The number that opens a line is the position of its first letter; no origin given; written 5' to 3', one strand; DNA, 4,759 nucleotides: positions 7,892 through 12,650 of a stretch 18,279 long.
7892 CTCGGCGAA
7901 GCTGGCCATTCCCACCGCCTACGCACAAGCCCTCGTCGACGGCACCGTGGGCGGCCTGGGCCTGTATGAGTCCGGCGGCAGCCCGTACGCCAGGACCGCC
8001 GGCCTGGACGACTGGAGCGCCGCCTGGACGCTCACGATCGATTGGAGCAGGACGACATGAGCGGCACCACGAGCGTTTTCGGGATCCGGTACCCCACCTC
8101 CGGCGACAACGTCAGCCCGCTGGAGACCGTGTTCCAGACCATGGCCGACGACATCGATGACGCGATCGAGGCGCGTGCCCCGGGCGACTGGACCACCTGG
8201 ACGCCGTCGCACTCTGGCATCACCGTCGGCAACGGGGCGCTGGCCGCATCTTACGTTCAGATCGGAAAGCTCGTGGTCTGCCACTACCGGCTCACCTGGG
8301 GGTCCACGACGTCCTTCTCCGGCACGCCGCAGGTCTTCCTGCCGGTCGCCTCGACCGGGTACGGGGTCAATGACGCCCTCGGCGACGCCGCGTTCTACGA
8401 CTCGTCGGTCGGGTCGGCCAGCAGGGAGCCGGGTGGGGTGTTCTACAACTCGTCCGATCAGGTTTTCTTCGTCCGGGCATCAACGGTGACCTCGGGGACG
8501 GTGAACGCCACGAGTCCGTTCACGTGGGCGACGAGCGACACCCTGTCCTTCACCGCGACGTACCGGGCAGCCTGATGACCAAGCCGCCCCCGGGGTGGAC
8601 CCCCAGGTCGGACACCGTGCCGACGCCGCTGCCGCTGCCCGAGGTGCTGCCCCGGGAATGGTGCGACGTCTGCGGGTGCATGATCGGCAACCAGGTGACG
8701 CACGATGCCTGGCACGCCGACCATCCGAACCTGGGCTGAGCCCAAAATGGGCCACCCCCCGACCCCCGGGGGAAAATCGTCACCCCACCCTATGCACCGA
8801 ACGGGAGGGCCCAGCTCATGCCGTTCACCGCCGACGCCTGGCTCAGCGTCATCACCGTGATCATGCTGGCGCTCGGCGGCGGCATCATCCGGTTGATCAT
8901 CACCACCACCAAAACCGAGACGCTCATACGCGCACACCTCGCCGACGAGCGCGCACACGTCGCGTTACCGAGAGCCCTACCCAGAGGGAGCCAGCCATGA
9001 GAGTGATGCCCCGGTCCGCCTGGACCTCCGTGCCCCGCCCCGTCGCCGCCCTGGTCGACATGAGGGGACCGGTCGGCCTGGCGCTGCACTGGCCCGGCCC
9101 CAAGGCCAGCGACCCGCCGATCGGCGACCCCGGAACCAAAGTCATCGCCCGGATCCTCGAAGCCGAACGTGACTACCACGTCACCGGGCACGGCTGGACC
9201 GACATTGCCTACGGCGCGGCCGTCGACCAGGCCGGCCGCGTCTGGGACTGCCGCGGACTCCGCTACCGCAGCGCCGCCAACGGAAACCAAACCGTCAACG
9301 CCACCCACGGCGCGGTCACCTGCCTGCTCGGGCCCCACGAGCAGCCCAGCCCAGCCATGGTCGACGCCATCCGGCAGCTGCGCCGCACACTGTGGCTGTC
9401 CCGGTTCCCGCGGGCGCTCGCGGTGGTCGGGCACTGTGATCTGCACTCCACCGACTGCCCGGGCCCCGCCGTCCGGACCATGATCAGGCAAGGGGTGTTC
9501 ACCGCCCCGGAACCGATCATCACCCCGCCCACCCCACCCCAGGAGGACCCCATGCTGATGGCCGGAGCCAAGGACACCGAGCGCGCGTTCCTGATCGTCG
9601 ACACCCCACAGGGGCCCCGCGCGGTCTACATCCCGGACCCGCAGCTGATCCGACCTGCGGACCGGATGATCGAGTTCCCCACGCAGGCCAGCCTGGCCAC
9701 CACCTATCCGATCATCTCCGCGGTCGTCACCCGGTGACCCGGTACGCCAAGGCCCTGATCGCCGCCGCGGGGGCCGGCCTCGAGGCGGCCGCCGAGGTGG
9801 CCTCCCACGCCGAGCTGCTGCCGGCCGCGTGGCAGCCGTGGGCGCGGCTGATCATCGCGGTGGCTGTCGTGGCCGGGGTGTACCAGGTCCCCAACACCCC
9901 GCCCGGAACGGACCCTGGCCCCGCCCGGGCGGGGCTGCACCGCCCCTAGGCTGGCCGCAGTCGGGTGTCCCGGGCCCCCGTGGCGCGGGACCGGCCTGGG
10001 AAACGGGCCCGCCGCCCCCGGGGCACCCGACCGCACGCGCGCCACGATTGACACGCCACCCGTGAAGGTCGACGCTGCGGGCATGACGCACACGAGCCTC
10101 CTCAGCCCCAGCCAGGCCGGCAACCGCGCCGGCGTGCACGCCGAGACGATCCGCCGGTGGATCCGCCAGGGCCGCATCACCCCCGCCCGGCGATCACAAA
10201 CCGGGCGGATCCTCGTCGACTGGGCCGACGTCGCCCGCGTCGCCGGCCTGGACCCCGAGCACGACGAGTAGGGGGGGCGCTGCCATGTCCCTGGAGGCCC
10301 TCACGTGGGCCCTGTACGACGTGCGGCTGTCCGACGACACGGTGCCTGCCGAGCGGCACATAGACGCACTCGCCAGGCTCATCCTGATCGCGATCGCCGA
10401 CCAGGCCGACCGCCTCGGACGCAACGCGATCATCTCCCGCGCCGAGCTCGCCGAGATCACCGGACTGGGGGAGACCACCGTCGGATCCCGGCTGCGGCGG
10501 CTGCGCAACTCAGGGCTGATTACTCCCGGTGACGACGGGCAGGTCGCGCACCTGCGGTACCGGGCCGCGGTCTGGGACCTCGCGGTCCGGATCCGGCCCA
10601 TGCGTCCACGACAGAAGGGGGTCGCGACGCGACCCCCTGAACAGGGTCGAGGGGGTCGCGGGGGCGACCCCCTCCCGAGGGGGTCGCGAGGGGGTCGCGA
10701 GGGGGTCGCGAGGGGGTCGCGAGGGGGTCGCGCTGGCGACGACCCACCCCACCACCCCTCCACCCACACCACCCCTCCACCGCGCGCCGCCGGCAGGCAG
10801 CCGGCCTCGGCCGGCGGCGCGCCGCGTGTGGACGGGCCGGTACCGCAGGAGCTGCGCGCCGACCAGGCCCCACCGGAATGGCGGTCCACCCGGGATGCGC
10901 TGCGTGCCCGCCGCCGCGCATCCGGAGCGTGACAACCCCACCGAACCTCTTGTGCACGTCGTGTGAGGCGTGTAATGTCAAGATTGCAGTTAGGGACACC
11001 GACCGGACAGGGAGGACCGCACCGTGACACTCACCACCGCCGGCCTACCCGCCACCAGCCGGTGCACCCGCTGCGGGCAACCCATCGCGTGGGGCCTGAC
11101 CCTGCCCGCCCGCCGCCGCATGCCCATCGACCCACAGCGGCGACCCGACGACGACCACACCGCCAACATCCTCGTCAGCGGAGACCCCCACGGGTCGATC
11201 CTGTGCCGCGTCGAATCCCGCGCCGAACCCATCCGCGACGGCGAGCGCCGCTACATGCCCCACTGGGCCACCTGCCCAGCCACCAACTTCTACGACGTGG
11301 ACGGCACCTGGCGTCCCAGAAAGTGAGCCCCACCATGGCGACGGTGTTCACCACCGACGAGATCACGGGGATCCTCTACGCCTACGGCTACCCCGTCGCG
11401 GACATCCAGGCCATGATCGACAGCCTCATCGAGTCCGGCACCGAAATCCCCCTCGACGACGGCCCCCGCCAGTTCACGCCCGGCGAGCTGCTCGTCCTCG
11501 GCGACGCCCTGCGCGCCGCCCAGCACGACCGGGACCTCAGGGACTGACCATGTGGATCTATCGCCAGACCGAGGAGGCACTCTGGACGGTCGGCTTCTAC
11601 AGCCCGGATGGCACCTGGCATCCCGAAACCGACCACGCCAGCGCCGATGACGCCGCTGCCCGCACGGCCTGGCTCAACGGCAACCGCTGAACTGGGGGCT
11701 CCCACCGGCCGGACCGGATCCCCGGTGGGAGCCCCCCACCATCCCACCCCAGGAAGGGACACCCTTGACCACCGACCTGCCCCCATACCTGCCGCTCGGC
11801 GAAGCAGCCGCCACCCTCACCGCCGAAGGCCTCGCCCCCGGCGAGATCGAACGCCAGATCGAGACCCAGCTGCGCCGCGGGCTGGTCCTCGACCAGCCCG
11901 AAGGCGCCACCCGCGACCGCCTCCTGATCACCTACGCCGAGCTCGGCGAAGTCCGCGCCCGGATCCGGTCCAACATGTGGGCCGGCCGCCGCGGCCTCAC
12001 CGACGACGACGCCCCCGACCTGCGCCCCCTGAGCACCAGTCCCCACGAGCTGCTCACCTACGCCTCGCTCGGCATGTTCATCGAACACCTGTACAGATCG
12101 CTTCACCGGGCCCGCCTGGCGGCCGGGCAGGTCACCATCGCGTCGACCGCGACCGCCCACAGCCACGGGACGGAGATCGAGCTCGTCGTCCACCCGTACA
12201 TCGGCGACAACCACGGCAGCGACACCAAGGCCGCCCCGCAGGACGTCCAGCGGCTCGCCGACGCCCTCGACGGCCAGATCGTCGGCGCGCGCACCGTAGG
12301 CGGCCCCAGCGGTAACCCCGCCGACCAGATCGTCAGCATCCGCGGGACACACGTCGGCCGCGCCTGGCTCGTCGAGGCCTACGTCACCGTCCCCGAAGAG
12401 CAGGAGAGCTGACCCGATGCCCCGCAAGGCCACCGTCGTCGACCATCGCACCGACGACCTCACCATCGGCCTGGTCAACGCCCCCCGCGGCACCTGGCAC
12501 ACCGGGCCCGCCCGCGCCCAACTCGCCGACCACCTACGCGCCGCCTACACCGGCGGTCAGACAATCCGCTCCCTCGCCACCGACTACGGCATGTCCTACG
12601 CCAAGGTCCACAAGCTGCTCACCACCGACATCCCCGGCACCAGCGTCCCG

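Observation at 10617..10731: Iteron array embedded in the winged-HTH gene: probable replication origin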

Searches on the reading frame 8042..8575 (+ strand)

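Call 69: search_protein_families(library=phrogs, proteins=[window:8042-8575:+], max_evalue=0.001)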
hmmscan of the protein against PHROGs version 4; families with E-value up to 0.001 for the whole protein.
window:8042-8575:+ (177 aa): 2 families
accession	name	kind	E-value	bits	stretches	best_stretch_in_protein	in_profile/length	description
phrog_13144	-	unknown function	1.2e-05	25.3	1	51-175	341-462/464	-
phrog_30320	-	unknown function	1.4e-05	25.3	1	52-177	320-451/452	-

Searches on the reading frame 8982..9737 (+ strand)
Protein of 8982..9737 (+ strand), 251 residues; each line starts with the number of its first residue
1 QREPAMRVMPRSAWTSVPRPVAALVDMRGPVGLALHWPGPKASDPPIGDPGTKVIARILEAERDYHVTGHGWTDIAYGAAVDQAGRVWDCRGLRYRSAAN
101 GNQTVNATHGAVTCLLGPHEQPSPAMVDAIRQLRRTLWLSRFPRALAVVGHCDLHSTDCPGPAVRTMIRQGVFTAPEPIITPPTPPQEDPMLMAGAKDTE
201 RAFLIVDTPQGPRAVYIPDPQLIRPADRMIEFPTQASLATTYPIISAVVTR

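Call 36: search_protein_families(library=pfam, proteins=[window:8982-9737:+], max_evalue=0.05)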
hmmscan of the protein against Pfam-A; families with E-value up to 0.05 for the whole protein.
window:8982-9737:+ (251 aa): 1 family
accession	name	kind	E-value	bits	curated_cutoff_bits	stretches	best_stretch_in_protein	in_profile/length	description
PF01510.30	Amidase_2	-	4.3e-05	24.3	26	1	72-162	38-131/131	N-acetylmuramoyl-L-alanine amidase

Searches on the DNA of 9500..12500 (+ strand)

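Call 4: search_dna_similar(query=window:9500-12500:+, collection=phages, mode=near, max_rows=30)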
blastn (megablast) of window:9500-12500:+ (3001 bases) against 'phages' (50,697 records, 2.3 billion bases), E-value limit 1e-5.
No match.

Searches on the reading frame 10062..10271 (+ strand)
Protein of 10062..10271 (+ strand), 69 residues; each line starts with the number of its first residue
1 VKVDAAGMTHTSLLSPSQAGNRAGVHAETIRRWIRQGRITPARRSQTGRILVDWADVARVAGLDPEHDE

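Call 5: search_protein_families(library=pfam, proteins=[window:10062-10271:+], max_evalue=0.01)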
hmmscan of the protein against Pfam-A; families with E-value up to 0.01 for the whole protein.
window:10062-10271:+ (69 aa): 6 families
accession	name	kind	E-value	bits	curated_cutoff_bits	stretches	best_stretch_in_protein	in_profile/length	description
PF00376.29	MerR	-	3.6e-08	33.5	28.2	1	16-49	2-35/38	MerR family regulatory protein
PF12728.13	HTH_17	-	6.6e-06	26.7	27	1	13-57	1-43/51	Helix-turn-helix domain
PF13338.12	AbiEi_4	-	8.1e-06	26.3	25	1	12-44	12-43/49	Transcriptional regulator, AbiEi antitoxin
PF13411.12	MerR_1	-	1.3e-05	25.7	21.6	1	15-59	2-45/69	MerR HTH family regulatory protein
PF07825.17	Exc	-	0.00013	22.3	23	1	23-44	15-36/77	Excisionase-like protein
PF13560.12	HTH_31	-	0.0065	17.2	27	0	14-66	15-59/64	Helix-turn-helix domain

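Call 17: find_encoding_contigs(protein=window:10062-10271:+, flank=5000, max_places=10)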
Protein window:10062-10271:+ (69 aa): no gene with exactly this product is on record in the collection.

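Call 21: find_encoding_contigs(protein=window:10083-10271:+, flank=5000, max_places=10)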
Protein window:10083-10271:+ (62 aa): 1 contig read that carries it; 1 place shown.
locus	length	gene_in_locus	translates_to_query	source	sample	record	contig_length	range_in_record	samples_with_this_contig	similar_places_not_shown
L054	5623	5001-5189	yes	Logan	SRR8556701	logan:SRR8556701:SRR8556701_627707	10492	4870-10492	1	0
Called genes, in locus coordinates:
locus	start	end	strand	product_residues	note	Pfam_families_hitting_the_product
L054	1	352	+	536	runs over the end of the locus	-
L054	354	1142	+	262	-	-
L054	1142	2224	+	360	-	-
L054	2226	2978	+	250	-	-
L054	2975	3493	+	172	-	-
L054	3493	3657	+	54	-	-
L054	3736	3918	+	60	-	-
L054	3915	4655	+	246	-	-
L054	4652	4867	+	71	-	-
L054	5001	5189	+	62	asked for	PF13338:AbiEi_4 (faint), PF12728:HTH_17 (weak), PF00376:MerR, PF13411:MerR_1 (weak)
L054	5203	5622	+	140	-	?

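Call 31: search_protein_families(library=phrogs, proteins=[window:10083-10271:+], max_evalue=0.01)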
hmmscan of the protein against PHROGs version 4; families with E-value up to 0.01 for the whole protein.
window:10083-10271:+ (62 aa): 9 families
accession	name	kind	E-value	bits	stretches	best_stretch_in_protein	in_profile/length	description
phrog_2474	-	transcription regulation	4.9e-09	37.1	1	4-54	46-96/118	MerR-like transcriptional regulator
phrog_66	-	integration and excision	2.9e-07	31.5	1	1-53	88-139/412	excisionase and transcriptional regulator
phrog_6620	-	integration and excision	7.8e-05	23.3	1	7-56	2-51/201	transposase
phrog_57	-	head and packaging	0.0002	22.3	1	5-57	11-64/199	terminase small subunit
phrog_11671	-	unknown function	0.00092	20.3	1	10-53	11-54/146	-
phrog_575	-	integration and excision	0.0022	19.1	1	15-50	22-59/71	Cox-like excisionase and repressor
phrog_1729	-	unknown function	0.005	17.9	1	10-38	96-124/142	-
phrog_1969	-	unknown function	0.0066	17.7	1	4-44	59-100/116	-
phrog_6401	-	DNA, RNA and nucleotide metabolism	0.0093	16.8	0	6-41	9-44/64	DNA binding protein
